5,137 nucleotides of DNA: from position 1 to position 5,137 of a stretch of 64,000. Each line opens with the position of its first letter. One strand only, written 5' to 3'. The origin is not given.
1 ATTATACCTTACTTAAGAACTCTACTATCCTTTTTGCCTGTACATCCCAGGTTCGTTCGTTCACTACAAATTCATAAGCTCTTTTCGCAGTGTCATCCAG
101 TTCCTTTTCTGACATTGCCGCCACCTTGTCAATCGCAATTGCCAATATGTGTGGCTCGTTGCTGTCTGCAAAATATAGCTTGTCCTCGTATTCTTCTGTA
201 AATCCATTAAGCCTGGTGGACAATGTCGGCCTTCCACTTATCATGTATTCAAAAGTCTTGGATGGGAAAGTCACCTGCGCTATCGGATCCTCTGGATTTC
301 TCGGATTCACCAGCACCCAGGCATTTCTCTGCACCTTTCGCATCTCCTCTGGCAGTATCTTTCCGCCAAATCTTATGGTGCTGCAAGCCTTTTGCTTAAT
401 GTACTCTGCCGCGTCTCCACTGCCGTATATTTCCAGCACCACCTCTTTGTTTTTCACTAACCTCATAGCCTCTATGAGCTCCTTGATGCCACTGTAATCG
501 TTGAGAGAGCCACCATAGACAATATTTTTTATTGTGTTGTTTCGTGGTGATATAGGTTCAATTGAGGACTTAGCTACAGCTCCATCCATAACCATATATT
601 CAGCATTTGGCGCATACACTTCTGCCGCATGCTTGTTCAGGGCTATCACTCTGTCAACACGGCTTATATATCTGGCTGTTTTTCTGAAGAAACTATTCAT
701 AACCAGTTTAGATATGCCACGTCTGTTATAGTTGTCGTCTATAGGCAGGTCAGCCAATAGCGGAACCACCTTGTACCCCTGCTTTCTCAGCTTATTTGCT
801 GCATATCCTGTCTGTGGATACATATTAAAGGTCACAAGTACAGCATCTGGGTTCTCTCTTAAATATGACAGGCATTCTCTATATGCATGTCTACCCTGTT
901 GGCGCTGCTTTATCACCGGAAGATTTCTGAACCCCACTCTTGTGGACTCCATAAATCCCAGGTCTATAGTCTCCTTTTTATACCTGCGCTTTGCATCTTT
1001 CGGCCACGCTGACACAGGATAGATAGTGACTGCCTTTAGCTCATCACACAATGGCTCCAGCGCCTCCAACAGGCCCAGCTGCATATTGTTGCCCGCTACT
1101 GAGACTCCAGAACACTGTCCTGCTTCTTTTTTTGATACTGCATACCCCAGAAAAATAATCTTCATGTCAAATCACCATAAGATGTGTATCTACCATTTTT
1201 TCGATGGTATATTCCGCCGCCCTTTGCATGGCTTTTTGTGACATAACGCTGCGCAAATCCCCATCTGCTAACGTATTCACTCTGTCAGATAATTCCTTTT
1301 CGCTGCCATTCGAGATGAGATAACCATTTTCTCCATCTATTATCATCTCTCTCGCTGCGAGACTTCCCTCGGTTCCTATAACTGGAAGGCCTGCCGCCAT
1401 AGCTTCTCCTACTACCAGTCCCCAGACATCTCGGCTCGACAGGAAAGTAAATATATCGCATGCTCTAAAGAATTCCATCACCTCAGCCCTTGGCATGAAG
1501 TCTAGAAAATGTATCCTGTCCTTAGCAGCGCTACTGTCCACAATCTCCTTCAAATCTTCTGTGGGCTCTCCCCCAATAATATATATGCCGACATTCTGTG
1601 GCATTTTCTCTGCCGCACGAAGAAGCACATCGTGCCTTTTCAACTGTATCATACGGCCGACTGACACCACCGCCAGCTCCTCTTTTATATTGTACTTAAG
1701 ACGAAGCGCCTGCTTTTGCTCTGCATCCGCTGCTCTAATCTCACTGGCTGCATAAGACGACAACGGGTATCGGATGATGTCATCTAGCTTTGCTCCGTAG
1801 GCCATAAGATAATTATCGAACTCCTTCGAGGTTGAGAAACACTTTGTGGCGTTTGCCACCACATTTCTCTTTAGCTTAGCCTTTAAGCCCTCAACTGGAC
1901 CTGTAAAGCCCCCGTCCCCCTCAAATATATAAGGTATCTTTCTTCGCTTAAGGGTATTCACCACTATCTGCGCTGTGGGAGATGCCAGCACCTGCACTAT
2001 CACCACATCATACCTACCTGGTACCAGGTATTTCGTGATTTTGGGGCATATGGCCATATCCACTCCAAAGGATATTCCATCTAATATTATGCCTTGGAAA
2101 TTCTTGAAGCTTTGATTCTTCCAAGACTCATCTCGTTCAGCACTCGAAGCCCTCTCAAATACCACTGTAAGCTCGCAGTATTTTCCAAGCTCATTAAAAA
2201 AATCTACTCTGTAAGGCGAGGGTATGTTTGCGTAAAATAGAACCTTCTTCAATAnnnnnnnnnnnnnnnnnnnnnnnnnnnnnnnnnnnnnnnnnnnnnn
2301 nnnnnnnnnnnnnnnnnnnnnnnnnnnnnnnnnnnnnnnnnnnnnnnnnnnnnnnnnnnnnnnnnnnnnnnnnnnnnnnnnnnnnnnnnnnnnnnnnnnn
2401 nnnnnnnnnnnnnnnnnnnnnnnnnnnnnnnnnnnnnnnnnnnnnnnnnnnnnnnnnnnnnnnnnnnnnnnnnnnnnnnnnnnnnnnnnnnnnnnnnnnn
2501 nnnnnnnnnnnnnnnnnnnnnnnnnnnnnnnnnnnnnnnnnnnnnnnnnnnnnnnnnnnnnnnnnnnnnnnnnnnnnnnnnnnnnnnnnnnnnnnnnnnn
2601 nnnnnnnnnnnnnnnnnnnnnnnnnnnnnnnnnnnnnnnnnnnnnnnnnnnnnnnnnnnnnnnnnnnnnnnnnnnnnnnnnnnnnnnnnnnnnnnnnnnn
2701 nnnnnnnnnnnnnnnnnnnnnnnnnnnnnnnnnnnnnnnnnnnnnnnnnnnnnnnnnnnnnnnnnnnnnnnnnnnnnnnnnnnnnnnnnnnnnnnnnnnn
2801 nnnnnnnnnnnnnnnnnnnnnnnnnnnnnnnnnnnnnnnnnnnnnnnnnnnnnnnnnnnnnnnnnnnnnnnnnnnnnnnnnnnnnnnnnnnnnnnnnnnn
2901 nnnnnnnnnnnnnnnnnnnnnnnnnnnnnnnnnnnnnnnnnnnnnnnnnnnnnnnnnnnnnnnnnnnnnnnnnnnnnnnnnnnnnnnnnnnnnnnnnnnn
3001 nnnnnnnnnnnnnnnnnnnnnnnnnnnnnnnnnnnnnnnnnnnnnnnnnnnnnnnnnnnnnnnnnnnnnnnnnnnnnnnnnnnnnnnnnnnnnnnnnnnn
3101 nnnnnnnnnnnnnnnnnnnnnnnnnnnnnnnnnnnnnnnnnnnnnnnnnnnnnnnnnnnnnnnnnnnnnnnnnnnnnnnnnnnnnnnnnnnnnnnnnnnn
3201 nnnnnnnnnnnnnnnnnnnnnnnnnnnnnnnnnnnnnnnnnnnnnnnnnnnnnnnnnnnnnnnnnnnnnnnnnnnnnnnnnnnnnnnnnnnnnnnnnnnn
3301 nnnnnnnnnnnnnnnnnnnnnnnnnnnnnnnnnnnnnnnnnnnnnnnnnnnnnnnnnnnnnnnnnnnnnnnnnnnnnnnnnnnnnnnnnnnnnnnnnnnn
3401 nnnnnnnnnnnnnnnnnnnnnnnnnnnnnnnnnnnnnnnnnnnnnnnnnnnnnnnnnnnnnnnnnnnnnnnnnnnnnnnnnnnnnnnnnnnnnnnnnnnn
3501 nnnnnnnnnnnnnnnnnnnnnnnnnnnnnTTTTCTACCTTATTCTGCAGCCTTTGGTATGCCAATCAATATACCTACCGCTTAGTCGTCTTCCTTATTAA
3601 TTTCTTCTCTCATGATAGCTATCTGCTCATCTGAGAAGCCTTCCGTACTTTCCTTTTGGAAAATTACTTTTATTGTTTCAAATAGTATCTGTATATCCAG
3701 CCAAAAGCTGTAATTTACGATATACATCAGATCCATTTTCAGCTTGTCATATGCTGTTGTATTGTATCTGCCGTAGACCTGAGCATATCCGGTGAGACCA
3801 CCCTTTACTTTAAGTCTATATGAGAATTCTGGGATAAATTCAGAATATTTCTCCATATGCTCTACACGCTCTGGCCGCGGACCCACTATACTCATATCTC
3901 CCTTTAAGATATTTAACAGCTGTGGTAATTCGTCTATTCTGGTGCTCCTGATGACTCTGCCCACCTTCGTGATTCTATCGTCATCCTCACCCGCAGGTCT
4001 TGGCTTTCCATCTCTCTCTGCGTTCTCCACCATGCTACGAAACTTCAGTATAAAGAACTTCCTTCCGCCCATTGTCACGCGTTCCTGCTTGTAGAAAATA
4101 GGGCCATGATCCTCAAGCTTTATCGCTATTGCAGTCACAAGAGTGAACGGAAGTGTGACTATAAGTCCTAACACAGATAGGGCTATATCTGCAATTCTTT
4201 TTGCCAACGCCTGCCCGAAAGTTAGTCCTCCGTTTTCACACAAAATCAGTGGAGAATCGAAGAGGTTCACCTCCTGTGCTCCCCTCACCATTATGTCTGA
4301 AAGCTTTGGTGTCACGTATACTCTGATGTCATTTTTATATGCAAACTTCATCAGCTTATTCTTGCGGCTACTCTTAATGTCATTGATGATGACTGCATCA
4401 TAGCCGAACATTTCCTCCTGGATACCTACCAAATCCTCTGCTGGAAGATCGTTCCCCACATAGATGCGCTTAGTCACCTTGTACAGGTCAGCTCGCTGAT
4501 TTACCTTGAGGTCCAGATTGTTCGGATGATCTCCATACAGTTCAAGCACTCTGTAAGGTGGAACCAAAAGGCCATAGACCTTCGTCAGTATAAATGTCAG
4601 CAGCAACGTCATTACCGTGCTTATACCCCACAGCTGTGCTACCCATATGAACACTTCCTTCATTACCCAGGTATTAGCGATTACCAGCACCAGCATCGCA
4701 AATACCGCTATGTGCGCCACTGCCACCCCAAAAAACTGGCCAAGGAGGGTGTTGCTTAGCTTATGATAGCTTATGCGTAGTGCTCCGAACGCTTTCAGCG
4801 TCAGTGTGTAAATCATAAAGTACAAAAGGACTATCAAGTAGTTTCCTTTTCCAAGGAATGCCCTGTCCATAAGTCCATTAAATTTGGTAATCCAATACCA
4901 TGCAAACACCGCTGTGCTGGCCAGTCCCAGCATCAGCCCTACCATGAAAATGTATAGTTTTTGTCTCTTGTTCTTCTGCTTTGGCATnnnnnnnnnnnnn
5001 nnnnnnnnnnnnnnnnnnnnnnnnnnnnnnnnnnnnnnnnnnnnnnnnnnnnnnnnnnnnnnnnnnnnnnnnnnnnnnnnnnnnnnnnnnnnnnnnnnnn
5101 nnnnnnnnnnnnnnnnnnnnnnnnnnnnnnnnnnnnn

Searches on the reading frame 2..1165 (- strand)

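Call 4: search_protein_families(library=pfam, proteins=[window:2-1165:-], max_evalue=0.01)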
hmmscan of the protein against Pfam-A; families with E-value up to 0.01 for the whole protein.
window:2-1165:- (387 aa): 3 families
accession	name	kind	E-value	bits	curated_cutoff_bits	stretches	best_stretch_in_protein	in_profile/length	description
PF13692.12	Glyco_trans_1_4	-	6.7e-15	56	27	1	213-348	2-139/142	Glycosyl transferases group 1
PF00534.26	Glycos_transf_1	-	6.8e-10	39.2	26.4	1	205-364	8-170/172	Glycosyl transferases group 1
PF13524.12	Glyco_trans_1_2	-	2.3e-08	34.5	25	1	230-381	5-143/144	Glycosyl transferase-like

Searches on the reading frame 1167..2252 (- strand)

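Call 4: search_protein_families(library=pfam, proteins=[window:1167-2252:-], max_evalue=0.01)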
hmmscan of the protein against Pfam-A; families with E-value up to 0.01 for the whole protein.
window:1167-2252:- (361 aa): 4 families
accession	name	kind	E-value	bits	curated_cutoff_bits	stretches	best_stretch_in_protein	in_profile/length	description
PF00534.26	Glycos_transf_1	-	1.2e-30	106.8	26.4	1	183-342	5-170/172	Glycosyl transferases group 1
PF13692.12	Glyco_trans_1_4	-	2.2e-25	90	27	1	195-329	4-140/142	Glycosyl transferases group 1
PF20706.3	GT4-conflict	-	7.8e-05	22.3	26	1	189-297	194-314/385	Family 4 Glycosyltransferase in conflict systems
PF13524.12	Glyco_trans_1_2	-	0.00022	21.7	25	1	210-355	5-140/144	Glycosyl transferase-like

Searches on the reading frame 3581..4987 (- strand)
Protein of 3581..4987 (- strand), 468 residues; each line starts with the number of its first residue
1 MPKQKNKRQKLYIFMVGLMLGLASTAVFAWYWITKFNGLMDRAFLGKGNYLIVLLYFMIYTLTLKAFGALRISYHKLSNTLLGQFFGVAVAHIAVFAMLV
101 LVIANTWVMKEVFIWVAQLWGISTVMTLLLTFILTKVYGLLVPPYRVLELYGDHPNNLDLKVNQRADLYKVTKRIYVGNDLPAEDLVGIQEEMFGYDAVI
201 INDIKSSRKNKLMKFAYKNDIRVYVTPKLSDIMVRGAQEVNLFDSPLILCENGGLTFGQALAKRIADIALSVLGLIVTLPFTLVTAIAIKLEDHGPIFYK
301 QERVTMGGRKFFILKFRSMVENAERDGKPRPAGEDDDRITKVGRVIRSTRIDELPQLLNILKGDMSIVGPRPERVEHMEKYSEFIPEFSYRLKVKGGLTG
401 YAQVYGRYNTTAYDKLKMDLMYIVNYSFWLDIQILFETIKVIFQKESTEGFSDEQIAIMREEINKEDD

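Call 4: search_protein_families(library=pfam, proteins=[window:3581-4987:-], max_evalue=0.01)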
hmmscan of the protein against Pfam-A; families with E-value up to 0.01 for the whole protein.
window:3581-4987:- (468 aa): 1 family
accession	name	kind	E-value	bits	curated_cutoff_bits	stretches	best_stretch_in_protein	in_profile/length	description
PF02397.22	Bac_transf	-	2.1e-66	223.3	27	1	263-443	1-178/179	Bacterial sugar transferase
